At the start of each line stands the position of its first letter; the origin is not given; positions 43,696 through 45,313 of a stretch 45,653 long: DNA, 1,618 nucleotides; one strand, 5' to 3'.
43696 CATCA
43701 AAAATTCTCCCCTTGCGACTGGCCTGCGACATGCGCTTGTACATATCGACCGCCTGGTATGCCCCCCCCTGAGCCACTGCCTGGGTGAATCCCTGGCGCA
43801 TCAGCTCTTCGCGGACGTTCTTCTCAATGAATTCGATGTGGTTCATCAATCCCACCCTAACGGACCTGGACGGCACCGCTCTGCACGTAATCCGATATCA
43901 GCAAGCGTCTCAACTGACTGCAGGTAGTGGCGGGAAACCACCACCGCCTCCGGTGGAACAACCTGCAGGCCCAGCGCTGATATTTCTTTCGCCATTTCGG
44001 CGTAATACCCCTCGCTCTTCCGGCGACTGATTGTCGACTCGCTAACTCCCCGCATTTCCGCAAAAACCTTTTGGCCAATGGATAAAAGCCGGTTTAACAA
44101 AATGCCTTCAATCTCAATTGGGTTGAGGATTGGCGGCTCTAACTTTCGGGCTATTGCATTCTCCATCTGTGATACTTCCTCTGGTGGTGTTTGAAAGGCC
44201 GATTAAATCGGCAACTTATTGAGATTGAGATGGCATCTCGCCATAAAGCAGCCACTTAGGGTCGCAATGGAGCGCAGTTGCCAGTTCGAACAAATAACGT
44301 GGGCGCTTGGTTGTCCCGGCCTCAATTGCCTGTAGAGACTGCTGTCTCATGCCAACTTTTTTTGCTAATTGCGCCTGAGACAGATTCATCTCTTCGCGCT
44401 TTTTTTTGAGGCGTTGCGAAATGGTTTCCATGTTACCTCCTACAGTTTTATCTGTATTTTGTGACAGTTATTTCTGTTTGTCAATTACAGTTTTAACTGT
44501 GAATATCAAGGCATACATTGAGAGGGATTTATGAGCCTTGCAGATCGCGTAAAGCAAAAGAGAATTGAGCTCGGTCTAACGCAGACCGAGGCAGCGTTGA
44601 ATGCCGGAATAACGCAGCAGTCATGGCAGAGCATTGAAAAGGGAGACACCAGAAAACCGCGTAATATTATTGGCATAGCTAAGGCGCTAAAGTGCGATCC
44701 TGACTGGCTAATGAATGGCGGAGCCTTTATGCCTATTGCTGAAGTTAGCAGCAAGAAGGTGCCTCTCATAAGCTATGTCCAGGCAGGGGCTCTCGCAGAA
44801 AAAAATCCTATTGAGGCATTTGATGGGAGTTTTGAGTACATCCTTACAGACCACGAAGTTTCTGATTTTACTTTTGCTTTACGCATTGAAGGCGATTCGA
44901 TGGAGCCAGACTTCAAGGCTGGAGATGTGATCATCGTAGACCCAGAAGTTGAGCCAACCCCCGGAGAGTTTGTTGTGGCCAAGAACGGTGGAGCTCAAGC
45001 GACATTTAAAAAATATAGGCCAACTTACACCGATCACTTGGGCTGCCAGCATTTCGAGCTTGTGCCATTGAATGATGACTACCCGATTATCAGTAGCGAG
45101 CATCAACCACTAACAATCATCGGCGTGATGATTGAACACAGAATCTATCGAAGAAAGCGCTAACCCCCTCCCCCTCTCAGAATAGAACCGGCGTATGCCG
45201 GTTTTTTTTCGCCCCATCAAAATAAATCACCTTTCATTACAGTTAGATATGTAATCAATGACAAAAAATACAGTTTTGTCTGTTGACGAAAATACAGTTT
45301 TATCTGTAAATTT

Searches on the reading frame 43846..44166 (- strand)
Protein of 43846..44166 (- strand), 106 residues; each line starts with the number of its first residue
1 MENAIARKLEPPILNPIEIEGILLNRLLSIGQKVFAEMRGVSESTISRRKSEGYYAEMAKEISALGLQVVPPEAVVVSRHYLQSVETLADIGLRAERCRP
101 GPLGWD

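Call 58: search_protein_families(library=pfam, proteins=[window:43846-44166:-], max_evalue=0.001)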
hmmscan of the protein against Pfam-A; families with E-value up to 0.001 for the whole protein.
window:43846-44166:- (106 aa): 1 family
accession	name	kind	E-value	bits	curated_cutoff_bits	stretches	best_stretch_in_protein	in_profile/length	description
PF05269.17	Phage_CII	-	0.00019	22.1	21.3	1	19-52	13-46/91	Bacteriophage CII protein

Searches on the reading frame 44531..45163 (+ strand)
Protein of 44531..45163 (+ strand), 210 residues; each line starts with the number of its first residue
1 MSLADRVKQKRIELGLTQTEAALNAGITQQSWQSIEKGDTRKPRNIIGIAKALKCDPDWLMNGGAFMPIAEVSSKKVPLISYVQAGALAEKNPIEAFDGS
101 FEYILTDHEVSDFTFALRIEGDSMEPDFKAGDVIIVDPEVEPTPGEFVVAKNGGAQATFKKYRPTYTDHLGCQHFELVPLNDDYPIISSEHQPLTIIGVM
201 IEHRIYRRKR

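Call 58: search_protein_families(library=pfam, proteins=[window:44531-45163:+], max_evalue=0.001)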
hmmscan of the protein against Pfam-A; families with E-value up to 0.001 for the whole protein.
window:44531-45163:+ (210 aa): 4 families
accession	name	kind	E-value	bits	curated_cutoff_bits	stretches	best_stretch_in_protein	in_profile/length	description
PF00717.28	Peptidase_S24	-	4.5e-21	75.2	23.3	1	78-201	1-116/116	Peptidase S24-like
PF01381.28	HTH_3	-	2.9e-09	37.2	23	1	7-60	1-55/55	Helix-turn-helix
PF12844.13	HTH_19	-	9.3e-07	29.1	30.2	1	6-63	3-61/64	Helix-turn-helix domain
PF13560.12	HTH_31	-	2.3e-05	25.1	27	1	3-58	2-59/64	Helix-turn-helix domain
